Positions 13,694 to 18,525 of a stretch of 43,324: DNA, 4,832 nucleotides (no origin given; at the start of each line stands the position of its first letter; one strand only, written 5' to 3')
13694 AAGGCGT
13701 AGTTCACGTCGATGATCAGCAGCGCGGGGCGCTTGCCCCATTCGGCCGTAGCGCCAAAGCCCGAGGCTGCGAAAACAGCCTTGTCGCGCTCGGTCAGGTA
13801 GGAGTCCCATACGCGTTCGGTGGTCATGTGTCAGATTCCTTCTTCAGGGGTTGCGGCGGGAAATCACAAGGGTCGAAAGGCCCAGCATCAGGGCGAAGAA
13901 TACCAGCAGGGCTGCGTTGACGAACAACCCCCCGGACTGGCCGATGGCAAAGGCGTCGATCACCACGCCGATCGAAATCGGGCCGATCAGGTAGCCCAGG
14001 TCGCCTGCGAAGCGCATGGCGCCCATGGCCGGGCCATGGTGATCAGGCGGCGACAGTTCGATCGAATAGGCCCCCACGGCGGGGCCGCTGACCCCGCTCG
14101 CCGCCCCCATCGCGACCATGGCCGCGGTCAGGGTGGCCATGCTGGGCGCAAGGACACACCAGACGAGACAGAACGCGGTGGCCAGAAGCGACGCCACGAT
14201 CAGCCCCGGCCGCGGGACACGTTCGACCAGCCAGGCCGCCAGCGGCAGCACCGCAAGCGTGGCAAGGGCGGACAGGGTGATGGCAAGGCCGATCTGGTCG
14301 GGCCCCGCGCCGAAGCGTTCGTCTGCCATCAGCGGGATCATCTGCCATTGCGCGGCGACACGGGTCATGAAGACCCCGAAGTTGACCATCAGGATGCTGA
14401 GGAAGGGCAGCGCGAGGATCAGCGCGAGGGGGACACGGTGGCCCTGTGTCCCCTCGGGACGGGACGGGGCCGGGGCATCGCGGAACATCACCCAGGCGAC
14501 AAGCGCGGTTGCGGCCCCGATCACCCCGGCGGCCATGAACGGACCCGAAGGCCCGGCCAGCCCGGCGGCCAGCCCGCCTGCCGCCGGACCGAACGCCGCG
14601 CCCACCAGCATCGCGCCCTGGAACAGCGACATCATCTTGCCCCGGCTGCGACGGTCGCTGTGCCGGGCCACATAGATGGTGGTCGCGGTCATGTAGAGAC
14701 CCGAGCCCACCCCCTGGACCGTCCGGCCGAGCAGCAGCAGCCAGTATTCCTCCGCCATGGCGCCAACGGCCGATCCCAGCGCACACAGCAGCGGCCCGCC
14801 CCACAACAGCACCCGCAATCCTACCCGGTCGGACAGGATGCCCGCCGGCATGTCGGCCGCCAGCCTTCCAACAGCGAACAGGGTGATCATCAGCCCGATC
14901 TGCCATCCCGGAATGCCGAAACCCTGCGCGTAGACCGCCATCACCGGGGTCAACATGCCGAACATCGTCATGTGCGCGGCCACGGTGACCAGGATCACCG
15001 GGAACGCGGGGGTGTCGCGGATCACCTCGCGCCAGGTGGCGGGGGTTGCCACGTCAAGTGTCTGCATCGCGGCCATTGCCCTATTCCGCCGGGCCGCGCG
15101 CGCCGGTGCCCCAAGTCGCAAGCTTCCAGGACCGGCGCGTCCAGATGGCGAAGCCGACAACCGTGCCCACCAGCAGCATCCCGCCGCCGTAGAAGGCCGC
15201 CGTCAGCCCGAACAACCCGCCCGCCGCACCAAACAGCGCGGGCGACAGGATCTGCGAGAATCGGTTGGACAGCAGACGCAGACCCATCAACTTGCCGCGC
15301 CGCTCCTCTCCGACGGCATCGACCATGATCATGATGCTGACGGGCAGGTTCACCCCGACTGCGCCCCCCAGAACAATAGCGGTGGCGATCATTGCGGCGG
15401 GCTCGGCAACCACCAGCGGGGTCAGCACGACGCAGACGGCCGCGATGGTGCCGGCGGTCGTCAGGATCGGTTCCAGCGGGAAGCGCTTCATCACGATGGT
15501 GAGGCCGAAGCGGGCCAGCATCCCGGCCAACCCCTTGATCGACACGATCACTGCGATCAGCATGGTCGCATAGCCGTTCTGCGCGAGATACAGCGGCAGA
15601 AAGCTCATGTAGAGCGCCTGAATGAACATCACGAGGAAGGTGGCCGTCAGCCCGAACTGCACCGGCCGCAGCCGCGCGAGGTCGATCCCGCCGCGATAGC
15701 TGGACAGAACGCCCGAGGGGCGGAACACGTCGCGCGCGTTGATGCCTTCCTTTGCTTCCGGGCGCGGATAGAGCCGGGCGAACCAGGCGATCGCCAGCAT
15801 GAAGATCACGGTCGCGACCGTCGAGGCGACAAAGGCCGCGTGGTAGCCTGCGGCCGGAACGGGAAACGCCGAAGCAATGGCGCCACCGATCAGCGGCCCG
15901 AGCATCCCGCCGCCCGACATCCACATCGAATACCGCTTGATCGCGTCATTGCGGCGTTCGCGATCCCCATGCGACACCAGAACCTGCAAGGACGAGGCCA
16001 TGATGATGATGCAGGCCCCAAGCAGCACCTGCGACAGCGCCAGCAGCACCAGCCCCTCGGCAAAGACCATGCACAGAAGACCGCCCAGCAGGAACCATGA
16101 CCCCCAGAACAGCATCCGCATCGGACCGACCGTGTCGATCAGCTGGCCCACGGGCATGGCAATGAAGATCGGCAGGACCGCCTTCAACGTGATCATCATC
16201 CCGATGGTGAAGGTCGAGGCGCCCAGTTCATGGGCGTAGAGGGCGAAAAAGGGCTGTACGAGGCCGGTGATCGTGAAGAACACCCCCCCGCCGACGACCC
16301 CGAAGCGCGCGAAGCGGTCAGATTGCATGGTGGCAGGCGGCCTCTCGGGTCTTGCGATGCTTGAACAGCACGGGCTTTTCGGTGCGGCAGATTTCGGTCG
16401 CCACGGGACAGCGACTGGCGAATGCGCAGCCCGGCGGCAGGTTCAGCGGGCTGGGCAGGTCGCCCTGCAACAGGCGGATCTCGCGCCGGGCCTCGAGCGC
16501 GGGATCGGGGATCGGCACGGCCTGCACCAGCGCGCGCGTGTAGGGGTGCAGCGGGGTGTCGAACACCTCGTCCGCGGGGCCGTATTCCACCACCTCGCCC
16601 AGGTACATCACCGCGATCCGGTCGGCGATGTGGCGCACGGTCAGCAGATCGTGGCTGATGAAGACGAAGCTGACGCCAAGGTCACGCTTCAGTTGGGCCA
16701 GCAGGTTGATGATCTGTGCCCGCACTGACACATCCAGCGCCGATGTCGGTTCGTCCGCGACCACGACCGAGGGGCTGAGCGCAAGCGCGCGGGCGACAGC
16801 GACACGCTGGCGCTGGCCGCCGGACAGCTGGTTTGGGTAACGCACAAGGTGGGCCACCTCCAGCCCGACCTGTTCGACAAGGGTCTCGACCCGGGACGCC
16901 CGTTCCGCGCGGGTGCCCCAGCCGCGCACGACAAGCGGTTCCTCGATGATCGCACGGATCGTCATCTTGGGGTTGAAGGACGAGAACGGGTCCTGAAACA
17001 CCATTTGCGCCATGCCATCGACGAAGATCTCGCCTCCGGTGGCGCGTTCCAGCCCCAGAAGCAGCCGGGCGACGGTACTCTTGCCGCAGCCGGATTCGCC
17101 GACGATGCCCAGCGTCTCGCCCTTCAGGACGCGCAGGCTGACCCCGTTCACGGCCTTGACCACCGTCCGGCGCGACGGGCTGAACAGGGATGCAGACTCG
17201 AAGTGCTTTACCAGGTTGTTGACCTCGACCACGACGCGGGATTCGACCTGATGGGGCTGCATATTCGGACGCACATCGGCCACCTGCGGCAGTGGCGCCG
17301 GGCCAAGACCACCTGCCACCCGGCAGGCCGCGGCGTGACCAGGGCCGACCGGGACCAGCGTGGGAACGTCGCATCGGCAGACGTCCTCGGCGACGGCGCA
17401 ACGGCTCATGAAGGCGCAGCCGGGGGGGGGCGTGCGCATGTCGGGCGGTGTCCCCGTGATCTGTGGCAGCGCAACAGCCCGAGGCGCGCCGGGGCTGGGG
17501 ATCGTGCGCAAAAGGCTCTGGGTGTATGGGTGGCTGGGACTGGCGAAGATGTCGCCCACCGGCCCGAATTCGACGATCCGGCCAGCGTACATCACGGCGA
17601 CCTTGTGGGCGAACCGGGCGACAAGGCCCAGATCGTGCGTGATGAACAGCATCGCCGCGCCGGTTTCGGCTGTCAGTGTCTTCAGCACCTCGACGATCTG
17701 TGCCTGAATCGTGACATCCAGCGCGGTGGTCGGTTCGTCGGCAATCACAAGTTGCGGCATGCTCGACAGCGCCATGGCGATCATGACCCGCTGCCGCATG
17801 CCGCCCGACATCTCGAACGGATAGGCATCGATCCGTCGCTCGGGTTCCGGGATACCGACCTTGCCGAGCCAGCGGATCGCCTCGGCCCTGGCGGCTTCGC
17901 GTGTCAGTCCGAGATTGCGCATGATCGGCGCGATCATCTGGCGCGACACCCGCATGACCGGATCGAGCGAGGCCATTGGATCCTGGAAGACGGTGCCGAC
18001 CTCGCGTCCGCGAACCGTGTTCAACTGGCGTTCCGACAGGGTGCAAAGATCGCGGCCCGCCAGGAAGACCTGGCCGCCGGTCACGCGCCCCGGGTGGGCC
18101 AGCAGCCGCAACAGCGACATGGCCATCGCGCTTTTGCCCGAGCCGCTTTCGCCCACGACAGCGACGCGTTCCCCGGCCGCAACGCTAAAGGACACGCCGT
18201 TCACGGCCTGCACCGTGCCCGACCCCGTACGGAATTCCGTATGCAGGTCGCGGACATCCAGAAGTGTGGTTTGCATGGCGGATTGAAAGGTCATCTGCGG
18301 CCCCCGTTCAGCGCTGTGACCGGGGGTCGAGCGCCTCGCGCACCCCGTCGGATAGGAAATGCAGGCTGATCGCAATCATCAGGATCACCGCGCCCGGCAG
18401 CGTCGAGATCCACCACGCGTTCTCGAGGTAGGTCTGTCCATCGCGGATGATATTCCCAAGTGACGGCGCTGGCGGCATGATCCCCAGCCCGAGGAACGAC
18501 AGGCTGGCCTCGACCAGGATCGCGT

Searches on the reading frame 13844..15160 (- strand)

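Call 67: search_protein_families(library=pfam, proteins=[window:13844-15160:-], max_evalue=0.0001)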
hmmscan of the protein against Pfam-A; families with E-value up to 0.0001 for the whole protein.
window:13844-15160:- (438 aa): 4 families
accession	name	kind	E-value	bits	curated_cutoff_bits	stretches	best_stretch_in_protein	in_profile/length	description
PF07690.21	MFS_1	-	5.4e-52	177.3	33.4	2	57-264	2-218/347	Major Facilitator Superfamily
PF00083.30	Sugar_tr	-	1.4e-11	44.4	22.3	1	84-191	44-154/452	Sugar (and other) transporter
PF12832.13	MFS_1_like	-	1e-10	41.6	25.2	1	47-201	209-364/373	MFS_1 like family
PF06779.20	MFS_4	-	3.1e-08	33.8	26.3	1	87-425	29-362/364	Uncharacterised MFS-type transporter YbfB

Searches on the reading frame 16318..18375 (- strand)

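Call 67: search_protein_families(library=pfam, proteins=[window:16318-18375:-], max_evalue=0.0001)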
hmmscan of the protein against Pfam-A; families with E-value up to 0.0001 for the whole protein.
window:16318-18375:- (685 aa): 9 families
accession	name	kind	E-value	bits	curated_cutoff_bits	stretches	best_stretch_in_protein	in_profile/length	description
PF00005.33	ABC_tran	-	8.9e-57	192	25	2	59-217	2-137/137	ABC transporter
PF08352.17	oligo_HPY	-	1.6e-40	137.7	27.1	2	596-663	1-65/65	Oligopeptide/dipeptide transporter, C-terminal region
PF13304.12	AAA_21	-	3.3e-14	54.1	27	1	178-252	227-303/304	AAA domain, putative AbiEii toxin, Type IV TA system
PF02463.25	SMC_N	-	1.4e-09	38.2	40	0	71-261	27-211/220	RecF/RecN/SMC N terminal domain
PF13191.12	AAA_16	-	6.1e-08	33.8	32.6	0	68-111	22-63/167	AAA ATPase domain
PF13401.12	AAA_22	-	2.3e-06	28.4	27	0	424-472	10-33/130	AAA domain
PF05729.18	NACHT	-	2.9e-05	24.4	26.7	0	70-96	2-28/167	NACHT domain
PF13481.12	AAA_25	-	6.5e-05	23.1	27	0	66-99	31-59/195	AAA domain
PF13555.12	AAA_29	-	7.9e-05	22.8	27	0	61-86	15-40/61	P-loop containing region of AAA domain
